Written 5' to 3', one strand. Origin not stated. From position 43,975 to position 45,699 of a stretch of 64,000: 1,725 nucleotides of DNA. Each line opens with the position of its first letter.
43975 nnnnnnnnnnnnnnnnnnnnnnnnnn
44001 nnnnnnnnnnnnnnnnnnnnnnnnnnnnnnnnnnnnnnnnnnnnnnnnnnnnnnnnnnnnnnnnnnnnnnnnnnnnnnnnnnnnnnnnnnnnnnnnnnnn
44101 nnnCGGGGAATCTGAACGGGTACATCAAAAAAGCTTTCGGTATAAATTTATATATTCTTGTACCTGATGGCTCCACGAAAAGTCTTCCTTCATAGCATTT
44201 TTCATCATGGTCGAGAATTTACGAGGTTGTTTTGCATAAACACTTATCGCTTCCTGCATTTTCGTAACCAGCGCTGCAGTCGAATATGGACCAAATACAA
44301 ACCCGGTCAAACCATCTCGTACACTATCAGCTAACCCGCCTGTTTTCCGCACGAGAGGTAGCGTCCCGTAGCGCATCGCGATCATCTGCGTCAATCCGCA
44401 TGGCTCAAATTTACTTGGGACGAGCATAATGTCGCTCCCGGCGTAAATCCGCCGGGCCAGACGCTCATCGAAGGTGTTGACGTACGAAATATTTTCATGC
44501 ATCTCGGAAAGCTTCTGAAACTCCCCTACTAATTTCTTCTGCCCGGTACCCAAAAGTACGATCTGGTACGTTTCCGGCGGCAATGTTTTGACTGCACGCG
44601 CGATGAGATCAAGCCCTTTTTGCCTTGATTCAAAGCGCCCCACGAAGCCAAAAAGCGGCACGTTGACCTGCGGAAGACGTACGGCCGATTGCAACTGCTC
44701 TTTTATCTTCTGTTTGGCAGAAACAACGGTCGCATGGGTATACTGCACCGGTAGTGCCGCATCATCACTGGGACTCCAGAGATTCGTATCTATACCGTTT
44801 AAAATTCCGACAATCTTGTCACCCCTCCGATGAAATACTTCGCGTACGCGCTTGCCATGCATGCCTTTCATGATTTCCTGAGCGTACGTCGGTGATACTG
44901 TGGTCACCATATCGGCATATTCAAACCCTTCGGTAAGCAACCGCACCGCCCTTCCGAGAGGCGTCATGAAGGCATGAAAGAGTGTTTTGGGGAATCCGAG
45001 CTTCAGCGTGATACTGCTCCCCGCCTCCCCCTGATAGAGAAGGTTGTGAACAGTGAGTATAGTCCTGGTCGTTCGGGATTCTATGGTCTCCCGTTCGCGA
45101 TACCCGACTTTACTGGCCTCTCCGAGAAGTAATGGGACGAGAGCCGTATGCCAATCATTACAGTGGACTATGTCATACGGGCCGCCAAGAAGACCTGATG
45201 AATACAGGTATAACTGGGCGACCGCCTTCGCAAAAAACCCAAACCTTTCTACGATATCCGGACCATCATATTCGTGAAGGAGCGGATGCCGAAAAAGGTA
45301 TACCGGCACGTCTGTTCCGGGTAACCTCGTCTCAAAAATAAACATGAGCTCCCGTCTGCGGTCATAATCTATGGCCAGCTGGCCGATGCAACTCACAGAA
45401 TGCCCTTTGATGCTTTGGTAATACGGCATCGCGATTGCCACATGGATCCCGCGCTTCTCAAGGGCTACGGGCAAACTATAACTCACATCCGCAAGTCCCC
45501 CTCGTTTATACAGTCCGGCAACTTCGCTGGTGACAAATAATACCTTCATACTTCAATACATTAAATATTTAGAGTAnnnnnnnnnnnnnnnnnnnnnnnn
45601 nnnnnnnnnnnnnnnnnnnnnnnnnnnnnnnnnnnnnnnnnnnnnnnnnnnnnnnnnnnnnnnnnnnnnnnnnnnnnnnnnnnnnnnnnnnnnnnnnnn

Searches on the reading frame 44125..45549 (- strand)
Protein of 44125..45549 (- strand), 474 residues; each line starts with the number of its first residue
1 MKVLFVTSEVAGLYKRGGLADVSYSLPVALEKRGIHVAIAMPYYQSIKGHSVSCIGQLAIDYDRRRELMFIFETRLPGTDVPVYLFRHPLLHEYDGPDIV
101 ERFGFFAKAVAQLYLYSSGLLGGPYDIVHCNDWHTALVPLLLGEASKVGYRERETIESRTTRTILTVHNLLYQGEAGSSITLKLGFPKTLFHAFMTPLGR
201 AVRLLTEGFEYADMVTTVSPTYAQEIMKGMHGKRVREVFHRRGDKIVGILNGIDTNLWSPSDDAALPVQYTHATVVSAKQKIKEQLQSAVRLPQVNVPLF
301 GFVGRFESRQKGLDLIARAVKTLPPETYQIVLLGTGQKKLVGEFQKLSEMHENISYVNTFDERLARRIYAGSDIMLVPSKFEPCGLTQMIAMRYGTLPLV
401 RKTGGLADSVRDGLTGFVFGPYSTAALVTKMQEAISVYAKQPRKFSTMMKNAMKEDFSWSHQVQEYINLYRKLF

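Call 10: search_protein_families(library=pfam, proteins=[window:44125-45549:-], max_evalue=0.001)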
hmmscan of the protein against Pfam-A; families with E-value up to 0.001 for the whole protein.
window:44125-45549:- (474 aa): 6 families
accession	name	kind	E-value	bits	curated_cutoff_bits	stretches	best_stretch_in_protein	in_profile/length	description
PF08323.17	Glyco_transf_5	-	2.2e-53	181.8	22.7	1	2-239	1-237/239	Starch synthase catalytic domain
PF00534.26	Glycos_transf_1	-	3.3e-18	66.2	26.4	1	295-445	13-165/172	Glycosyl transferases group 1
PF13692.12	Glyco_trans_1_4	-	1.4e-17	64.7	27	1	298-435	2-140/142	Glycosyl transferases group 1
PF20706.3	GT4-conflict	-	1.8e-07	31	26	1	290-464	190-383/385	Family 4 Glycosyltransferase in conflict systems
PF13439.12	Glyco_transf_4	-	6.4e-07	30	28.5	1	116-236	71-160/170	Glycosyltransferase Family 4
PF13579.12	Glyco_trans_4_4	-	4e-05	24.4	29.7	1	17-237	1-152/158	Glycosyl transferase 4-like domain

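Call 18: find_encoding_contigs(protein=window:44125-45549:-, flank=2000, max_places=3)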
Protein window:44125-45549:- (474 aa): 4 contigs read that carry it; 2 places shown.
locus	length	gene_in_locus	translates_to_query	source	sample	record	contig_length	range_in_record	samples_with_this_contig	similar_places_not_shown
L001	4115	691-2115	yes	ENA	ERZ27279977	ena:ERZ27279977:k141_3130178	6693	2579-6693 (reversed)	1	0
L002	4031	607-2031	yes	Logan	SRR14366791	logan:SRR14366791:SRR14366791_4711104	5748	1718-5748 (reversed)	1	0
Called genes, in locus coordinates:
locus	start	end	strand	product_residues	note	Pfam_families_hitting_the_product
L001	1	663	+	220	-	?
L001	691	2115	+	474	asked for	PF08323:Glyco_transf_5, PF13439:Glyco_transf_4 (faint), PF20706:GT4-conflict (weak), PF00534:Glycos_transf_1, PF13692:Glyco_trans_1_4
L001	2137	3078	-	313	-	-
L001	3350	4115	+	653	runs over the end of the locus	PF12728:HTH_17, PF02743:dCache_1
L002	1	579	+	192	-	?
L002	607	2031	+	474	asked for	PF08323:Glyco_transf_5, PF13439:Glyco_transf_4 (faint), PF20706:GT4-conflict (weak), PF00534:Glycos_transf_1, PF13692:Glyco_trans_1_4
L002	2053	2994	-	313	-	-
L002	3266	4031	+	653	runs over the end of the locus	PF12728:HTH_17, PF02743:dCache_1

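Call 81: list_cluster_members(proteins=[window:44125-45549:-, window:55118-56212:-, window:16540-18006:-, window:40929-42890:-, window:26553-28220:+])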
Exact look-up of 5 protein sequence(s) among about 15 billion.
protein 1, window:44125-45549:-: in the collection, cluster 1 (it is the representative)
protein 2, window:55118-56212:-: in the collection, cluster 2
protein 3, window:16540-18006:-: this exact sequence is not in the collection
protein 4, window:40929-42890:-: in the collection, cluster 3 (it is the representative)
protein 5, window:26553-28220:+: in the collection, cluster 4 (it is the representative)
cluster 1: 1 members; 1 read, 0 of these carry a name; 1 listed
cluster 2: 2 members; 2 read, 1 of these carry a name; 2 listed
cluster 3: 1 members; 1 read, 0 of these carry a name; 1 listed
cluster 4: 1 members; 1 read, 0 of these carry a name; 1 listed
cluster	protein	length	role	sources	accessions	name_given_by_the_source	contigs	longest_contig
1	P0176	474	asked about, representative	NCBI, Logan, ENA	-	-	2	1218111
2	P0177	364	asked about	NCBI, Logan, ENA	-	-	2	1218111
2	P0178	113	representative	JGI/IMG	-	rod shape-determining protein MreB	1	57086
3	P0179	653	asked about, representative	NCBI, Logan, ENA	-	-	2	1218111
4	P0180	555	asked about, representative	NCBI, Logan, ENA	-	-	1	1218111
